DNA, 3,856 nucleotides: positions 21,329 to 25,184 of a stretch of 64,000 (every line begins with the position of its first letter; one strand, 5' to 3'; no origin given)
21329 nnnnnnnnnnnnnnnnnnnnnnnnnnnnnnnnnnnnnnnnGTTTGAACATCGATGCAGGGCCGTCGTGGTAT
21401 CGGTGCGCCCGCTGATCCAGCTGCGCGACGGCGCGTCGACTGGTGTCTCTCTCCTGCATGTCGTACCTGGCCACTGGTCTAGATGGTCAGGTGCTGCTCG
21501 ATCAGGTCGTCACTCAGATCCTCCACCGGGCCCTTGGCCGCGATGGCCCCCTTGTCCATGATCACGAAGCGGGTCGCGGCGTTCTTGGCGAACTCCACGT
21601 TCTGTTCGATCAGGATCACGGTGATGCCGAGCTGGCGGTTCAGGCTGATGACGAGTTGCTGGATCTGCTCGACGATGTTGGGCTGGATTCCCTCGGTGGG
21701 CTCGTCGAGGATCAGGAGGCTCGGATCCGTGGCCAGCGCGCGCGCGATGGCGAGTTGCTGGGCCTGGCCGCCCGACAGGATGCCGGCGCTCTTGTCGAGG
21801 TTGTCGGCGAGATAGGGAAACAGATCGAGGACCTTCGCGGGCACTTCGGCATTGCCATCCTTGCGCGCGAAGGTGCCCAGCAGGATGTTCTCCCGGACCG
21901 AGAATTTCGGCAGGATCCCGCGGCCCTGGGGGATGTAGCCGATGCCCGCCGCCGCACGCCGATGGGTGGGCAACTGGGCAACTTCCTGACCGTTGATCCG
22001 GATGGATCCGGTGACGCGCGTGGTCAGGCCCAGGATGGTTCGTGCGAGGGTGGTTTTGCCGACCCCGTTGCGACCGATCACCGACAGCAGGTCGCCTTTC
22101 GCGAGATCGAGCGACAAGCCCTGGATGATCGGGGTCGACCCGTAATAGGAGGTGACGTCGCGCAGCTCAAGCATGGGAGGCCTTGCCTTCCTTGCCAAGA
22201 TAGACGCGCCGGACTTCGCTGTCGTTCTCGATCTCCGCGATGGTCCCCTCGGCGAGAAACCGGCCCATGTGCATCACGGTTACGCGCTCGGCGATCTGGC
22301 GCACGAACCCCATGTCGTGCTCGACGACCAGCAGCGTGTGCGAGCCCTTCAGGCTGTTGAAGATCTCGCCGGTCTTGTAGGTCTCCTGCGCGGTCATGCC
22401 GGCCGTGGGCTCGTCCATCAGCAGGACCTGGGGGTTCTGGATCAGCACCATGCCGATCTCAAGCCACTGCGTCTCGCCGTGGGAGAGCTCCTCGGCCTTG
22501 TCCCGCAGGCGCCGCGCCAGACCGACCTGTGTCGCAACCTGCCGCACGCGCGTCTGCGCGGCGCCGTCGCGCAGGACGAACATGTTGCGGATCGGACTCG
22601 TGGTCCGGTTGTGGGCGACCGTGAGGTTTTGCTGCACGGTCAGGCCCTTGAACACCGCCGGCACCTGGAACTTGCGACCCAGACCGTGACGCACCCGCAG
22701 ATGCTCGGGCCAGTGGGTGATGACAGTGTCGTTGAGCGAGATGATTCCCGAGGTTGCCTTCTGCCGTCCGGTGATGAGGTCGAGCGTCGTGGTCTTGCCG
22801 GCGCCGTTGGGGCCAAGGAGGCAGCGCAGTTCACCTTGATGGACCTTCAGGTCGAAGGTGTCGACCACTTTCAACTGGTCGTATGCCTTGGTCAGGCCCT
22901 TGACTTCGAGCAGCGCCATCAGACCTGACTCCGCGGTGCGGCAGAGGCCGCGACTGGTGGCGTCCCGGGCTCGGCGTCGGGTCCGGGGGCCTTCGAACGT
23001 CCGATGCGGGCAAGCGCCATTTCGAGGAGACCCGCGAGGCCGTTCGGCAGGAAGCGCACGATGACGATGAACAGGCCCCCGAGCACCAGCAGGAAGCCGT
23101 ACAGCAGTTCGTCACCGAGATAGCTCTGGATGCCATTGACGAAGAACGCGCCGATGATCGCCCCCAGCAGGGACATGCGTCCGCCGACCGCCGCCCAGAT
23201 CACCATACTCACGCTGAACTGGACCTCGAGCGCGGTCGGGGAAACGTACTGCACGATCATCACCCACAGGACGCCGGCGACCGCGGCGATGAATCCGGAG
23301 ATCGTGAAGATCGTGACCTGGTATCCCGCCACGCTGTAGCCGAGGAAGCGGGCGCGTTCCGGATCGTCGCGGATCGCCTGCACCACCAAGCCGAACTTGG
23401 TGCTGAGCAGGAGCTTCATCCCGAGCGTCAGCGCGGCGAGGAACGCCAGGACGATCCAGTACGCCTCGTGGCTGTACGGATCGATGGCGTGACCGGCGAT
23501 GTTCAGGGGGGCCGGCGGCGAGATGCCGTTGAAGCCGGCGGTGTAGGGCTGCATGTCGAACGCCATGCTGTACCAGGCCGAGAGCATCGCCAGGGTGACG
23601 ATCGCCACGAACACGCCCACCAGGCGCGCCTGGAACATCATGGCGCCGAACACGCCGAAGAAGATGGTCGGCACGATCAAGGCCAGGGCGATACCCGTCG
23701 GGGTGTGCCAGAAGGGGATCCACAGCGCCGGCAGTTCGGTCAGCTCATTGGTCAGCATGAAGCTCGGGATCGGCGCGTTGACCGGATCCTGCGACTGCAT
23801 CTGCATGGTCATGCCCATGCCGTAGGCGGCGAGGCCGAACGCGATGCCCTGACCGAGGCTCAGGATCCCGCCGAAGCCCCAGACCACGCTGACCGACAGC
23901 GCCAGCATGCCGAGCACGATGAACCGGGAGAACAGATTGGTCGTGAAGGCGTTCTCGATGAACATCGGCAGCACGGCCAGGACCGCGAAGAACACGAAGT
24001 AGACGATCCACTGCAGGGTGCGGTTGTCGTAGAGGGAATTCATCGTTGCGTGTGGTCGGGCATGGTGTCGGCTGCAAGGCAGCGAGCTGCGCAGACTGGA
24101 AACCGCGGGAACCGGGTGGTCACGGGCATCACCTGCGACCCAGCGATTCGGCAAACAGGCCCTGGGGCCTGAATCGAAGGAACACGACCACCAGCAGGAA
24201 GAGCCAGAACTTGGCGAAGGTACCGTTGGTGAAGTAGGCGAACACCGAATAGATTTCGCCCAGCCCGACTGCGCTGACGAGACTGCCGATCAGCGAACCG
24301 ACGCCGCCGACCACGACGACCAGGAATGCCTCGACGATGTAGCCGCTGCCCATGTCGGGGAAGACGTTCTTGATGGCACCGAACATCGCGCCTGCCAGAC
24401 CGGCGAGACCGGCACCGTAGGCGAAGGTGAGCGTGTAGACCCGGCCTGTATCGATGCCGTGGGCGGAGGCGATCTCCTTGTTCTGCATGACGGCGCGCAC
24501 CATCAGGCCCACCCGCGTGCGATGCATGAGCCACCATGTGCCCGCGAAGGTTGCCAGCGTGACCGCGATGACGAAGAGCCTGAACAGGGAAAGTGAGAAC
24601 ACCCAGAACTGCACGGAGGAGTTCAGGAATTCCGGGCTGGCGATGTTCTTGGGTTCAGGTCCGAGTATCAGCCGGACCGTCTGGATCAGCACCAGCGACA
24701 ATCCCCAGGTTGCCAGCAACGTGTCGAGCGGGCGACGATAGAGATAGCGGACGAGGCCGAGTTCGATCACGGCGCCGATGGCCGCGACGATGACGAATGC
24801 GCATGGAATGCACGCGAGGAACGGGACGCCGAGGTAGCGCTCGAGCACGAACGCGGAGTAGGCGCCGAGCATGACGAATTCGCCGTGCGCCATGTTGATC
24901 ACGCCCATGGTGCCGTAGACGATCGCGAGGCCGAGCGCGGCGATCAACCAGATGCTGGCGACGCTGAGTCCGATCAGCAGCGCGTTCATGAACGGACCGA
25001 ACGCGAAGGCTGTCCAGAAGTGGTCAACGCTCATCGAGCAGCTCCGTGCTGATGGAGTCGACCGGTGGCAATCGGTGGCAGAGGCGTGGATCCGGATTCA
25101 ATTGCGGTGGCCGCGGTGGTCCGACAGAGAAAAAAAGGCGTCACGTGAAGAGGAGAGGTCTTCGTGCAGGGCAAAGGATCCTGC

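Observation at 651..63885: Dense family of 70-120 bp two-hairpin intergenic repeats (13 copies plus one remnant in 64 kb)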

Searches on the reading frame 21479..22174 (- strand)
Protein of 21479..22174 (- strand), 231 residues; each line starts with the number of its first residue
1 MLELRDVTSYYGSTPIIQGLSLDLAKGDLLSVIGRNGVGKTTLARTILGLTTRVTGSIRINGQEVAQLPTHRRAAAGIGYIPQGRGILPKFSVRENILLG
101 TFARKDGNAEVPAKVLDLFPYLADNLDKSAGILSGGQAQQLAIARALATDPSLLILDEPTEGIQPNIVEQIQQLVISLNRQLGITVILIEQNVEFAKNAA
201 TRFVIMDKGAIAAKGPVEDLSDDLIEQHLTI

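Call 79: search_protein_families(library=pfam, proteins=[window:21479-22174:-], max_evalue=0.00001)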
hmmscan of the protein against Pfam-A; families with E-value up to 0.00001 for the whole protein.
window:21479-22174:- (231 aa): 2 families
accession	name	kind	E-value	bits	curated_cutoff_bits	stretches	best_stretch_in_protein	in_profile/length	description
PF00005.33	ABC_tran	-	2.7e-32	112.7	25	1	18-160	2-136/137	ABC transporter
PF13304.12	AAA_21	-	2.5e-06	28.2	27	0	140-188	245-295/304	AAA domain, putative AbiEii toxin, Type IV TA system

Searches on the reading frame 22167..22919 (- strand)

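Call 79: search_protein_families(library=pfam, proteins=[window:22167-22919:-], max_evalue=0.00001)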
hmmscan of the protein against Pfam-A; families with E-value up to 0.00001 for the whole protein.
window:22167-22919:- (250 aa): 1 family
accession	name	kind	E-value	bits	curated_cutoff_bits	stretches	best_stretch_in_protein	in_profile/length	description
PF00005.33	ABC_tran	-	1.7e-28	100.4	25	1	20-173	2-137/137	ABC transporter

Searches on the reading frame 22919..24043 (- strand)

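Call 79: search_protein_families(library=pfam, proteins=[window:22919-24043:-], max_evalue=0.00001)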
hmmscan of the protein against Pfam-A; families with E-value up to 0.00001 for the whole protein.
window:22919-24043:- (374 aa): 1 family
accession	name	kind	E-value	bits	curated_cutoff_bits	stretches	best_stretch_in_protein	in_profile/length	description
PF02653.21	BPD_transp_2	-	2.7e-34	119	26.8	1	35-328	3-268/269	Branched-chain amino acid transport system / permease component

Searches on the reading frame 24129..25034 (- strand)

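Call 79: search_protein_families(library=pfam, proteins=[window:24129-25034:-], max_evalue=0.00001)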
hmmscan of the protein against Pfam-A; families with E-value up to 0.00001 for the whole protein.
window:24129-25034:- (301 aa): 1 family
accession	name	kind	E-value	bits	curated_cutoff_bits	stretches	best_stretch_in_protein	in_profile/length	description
PF02653.21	BPD_transp_2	-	3.7e-44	151.3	26.8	1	20-284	3-264/269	Branched-chain amino acid transport system / permease component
